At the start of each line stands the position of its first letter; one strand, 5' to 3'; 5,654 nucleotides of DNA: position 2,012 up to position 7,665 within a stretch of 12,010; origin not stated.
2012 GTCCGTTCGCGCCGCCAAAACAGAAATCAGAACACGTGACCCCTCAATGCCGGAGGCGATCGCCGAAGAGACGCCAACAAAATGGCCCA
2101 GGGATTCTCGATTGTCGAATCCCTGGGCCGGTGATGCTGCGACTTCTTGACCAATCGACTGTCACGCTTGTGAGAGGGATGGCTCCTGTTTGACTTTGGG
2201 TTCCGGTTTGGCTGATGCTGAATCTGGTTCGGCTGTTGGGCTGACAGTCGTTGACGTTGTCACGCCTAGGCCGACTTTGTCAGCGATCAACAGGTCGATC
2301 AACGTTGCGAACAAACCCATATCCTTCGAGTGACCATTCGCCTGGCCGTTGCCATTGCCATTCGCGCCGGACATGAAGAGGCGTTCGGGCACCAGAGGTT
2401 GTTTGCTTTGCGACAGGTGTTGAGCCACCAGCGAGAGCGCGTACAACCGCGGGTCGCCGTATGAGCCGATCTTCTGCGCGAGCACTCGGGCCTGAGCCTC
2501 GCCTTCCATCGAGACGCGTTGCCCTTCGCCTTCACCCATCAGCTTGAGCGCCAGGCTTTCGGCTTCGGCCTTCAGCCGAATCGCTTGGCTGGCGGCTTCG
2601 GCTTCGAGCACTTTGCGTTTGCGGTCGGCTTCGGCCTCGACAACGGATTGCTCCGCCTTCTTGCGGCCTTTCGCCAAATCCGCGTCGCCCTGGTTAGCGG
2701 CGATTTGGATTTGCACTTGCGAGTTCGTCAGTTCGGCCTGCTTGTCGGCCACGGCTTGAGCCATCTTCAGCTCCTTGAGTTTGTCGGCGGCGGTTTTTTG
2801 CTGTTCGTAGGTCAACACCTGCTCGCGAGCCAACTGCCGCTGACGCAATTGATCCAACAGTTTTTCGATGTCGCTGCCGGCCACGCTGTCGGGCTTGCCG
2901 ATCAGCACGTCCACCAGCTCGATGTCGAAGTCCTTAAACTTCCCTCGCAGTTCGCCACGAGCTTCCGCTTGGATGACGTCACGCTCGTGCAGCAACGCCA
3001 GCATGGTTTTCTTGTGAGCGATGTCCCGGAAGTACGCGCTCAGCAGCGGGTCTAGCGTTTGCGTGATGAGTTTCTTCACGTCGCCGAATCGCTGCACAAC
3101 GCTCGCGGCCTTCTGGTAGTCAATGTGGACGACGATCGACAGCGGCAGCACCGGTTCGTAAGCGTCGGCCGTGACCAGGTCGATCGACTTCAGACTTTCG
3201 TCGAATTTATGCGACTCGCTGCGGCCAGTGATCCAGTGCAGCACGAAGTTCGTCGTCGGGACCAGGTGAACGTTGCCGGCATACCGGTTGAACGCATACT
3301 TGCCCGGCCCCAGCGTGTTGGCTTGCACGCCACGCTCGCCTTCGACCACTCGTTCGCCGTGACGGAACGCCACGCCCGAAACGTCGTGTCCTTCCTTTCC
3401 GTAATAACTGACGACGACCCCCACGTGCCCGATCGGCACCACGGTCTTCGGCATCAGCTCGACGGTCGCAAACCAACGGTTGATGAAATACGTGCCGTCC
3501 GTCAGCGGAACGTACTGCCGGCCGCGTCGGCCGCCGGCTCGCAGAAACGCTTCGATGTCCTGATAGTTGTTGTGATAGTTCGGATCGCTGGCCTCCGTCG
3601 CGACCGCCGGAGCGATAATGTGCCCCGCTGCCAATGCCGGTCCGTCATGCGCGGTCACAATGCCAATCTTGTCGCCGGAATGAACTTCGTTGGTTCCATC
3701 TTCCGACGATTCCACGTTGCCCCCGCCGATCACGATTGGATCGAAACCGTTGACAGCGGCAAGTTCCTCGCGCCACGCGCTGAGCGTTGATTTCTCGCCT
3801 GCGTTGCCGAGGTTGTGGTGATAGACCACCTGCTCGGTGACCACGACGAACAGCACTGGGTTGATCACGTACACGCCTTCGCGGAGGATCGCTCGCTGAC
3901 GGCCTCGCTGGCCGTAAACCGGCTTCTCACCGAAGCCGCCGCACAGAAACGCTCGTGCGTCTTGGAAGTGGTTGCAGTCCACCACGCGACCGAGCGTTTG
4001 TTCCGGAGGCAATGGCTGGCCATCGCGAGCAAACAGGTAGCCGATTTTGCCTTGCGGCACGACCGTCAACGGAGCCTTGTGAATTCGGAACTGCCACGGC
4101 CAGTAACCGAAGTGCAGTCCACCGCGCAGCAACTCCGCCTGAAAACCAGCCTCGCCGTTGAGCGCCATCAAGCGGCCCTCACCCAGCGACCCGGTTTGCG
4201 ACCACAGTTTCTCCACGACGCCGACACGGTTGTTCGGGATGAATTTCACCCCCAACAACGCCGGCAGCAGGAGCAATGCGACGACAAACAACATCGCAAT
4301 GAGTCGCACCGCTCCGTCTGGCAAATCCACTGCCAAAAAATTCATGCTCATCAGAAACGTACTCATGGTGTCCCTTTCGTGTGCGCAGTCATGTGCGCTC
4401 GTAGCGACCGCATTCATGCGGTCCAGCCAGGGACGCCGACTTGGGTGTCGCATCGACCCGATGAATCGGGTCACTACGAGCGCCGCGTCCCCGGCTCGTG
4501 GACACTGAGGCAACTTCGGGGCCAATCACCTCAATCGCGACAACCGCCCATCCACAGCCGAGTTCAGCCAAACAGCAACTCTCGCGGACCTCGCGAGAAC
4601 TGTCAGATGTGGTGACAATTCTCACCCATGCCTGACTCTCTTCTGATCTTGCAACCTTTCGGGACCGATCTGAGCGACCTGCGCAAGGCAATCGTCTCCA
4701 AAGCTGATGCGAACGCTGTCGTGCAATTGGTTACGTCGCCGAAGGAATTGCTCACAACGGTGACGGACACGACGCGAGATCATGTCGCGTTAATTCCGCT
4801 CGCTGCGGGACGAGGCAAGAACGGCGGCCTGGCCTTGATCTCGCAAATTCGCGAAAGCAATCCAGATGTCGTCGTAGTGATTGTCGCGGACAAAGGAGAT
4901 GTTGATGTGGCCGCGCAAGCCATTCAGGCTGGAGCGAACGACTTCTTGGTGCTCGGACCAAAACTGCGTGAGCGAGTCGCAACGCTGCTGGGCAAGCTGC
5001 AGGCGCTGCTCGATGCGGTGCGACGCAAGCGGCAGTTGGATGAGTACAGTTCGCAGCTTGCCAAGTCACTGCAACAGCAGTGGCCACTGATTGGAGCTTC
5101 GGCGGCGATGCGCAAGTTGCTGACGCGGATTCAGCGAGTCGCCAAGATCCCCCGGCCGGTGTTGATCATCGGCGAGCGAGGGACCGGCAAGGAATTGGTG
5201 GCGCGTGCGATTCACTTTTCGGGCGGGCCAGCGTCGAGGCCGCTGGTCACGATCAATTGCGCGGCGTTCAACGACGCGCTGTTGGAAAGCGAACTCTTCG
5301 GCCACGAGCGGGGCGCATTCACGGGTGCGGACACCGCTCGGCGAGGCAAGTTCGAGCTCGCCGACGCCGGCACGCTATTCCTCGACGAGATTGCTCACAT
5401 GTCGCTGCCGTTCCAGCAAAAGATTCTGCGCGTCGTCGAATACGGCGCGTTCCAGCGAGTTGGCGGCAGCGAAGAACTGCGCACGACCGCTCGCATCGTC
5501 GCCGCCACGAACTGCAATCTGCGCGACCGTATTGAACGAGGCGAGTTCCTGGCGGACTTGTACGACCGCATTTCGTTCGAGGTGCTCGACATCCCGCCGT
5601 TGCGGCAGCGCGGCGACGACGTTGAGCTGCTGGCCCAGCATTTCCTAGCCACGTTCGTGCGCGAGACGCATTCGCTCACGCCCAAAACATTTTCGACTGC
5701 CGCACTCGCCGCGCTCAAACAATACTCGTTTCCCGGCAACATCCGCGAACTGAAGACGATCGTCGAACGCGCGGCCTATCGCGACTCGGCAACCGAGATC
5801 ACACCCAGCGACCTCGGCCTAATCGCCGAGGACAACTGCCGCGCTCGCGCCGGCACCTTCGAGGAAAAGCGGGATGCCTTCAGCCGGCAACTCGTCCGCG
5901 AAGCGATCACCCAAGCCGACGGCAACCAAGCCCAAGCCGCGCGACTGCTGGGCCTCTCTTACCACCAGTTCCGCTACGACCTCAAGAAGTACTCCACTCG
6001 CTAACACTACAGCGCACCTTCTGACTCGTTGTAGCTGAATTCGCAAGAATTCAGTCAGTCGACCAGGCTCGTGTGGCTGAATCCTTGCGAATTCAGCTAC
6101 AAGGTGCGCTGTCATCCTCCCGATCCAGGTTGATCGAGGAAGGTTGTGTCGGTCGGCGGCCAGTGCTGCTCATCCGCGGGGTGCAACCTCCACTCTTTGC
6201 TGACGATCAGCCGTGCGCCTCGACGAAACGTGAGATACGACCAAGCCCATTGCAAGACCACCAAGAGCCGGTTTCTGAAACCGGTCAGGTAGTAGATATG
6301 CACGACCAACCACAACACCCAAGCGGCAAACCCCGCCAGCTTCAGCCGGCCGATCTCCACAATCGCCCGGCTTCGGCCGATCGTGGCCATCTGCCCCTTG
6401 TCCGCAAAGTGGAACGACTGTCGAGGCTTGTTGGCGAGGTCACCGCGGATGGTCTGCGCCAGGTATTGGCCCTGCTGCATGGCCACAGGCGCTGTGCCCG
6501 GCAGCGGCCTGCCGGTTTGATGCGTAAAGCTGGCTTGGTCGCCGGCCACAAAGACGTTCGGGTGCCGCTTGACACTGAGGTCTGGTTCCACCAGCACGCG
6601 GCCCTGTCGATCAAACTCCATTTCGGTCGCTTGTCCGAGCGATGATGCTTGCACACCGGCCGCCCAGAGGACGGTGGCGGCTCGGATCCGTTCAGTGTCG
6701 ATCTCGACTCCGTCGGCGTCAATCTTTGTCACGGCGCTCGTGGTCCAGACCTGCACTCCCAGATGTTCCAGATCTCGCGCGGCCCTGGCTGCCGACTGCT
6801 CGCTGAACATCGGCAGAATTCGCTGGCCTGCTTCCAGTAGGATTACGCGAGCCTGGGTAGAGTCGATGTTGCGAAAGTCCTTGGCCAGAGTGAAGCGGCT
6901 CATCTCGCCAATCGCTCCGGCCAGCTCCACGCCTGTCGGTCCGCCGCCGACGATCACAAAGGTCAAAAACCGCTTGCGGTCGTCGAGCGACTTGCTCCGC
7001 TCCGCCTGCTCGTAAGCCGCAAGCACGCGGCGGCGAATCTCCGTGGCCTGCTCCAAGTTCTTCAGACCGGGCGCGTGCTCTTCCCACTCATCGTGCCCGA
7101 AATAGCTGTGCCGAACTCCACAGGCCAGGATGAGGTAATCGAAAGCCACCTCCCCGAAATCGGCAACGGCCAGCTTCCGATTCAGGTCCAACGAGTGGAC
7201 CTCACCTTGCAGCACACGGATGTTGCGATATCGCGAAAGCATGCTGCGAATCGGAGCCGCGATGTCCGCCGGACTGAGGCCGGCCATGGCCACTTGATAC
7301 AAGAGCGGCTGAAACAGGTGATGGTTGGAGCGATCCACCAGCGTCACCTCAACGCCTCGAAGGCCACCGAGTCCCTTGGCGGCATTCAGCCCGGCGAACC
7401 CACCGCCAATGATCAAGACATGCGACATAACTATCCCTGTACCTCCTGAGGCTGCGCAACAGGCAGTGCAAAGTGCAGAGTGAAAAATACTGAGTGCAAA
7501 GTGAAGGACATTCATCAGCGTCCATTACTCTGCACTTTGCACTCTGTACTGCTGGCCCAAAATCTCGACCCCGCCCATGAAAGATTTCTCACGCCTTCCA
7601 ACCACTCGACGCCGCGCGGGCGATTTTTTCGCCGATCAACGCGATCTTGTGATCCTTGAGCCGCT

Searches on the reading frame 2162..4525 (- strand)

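Call 5: search_protein_families(library=pfam, proteins=[window:2162-4525:-])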
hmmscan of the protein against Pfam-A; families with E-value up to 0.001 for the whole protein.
window:2162-4525:- (787 aa): 1 family
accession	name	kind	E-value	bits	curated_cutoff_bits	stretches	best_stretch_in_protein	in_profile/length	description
PF01145.31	Band_7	-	1.2e-12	48.7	23.6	1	362-570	2-167/176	SPFH domain / Band 7 family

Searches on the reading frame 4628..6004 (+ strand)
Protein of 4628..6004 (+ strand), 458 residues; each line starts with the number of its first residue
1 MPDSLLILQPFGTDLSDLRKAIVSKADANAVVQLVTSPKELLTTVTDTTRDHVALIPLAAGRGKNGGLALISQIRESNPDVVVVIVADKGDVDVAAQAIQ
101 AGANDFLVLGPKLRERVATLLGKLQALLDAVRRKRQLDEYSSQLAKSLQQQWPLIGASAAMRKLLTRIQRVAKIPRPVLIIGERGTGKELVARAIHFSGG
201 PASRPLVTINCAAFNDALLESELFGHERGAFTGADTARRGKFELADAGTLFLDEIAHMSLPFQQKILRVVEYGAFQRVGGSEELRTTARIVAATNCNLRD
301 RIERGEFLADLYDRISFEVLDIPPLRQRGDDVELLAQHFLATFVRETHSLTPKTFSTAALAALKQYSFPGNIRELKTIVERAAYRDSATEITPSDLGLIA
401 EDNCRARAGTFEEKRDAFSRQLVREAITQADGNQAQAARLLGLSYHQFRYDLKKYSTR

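Call 5: search_protein_families(library=pfam, proteins=[window:4628-6004:+])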
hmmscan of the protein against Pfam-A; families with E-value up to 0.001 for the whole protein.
window:4628-6004:+ (458 aa): 8 families
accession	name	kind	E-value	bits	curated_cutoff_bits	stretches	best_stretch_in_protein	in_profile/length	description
PF00158.32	Sigma54_activat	-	2.4e-60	203.5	20.2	1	154-316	1-163/168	Sigma-54 interaction domain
PF14532.12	Sigma54_activ_2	-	6.1e-21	75.5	25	1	155-325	1-138/138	Sigma-54 interaction domain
PF25601.1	AAA_lid_14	-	2.7e-19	69.2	27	1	326-397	1-71/87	AAA+ ATPase lid domain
PF02954.25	HTH_8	-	2.2e-08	34.1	22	1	417-455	4-42/42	Bacterial regulatory protein, Fis family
PF00072.30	Response_reg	-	5.8e-07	30.1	30.2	1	28-108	21-98/111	Response regulator receiver domain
PF07728.20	AAA_5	-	0.00026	21.5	22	1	177-314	1-138/139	AAA domain (dynein-related subfamily)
PF01078.27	Mg_chelatase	-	0.0008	19.3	20.3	0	233-295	93-157/207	Magnesium chelatase, subunit ChlI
PF16968.11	TadZ_N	-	0.00096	19.3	26.4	0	24-126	21-121/133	Pilus assembly protein TadZ N-terminal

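Call 41: find_encoding_contigs(protein=window:4628-6004:+, flank=10000, max_places=6)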
Protein window:4628-6004:+ (458 aa): no gene with exactly this product is on record in the collection.

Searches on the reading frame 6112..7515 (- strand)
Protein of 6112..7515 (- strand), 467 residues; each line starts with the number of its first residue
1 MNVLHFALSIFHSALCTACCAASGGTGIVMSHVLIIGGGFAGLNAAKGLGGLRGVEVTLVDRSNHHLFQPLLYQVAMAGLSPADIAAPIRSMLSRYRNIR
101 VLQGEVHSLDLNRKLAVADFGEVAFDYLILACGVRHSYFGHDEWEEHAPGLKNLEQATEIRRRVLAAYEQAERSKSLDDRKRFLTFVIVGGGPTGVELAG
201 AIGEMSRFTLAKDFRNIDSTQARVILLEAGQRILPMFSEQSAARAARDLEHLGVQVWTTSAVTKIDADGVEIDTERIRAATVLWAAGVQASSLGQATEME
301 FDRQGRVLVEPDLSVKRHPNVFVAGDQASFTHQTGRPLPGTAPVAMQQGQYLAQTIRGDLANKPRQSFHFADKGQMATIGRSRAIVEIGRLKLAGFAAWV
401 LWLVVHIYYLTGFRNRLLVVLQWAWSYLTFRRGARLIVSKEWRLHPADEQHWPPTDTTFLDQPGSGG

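Call 5: search_protein_families(library=pfam, proteins=[window:6112-7515:-])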
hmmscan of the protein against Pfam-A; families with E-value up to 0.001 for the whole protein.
window:6112-7515:- (467 aa): 7 families
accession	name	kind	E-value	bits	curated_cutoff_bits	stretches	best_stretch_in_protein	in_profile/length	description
PF07992.20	Pyr_redox_2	-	1.2e-46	159.9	26.1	1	32-349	2-291/291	Pyridine nucleotide-disulphide oxidoreductase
PF00070.33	Pyr_redox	-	1.9e-14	54.4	22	1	186-271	2-72/82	Pyridine nucleotide-disulphide oxidoreductase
PF22366.1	NDH2_C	-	8.4e-08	32.7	27.7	1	373-431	2-61/62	NDH2 C-terminal domain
PF01266.30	DAO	-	4e-07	30.3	27.9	0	33-63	2-31/353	FAD dependent oxidoreductase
PF01494.25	FAD_binding_3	-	2.9e-05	23.9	22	0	32-66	3-36/349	FAD binding domain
PF01262.27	AlaDh_PNT_C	-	7.4e-05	22.7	23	1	18-66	16-63/214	Alanine dehydrogenase/PNT, C-terminal domain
PF01134.28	GIDA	-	0.00044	19.9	22.1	0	33-63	2-31/391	Glucose inhibited division protein A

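Call 9: find_encoding_contigs(protein=window:6112-7515:-, flank=10000, max_places=6)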
Protein window:6112-7515:- (467 aa): no gene with exactly this product is on record in the collection.
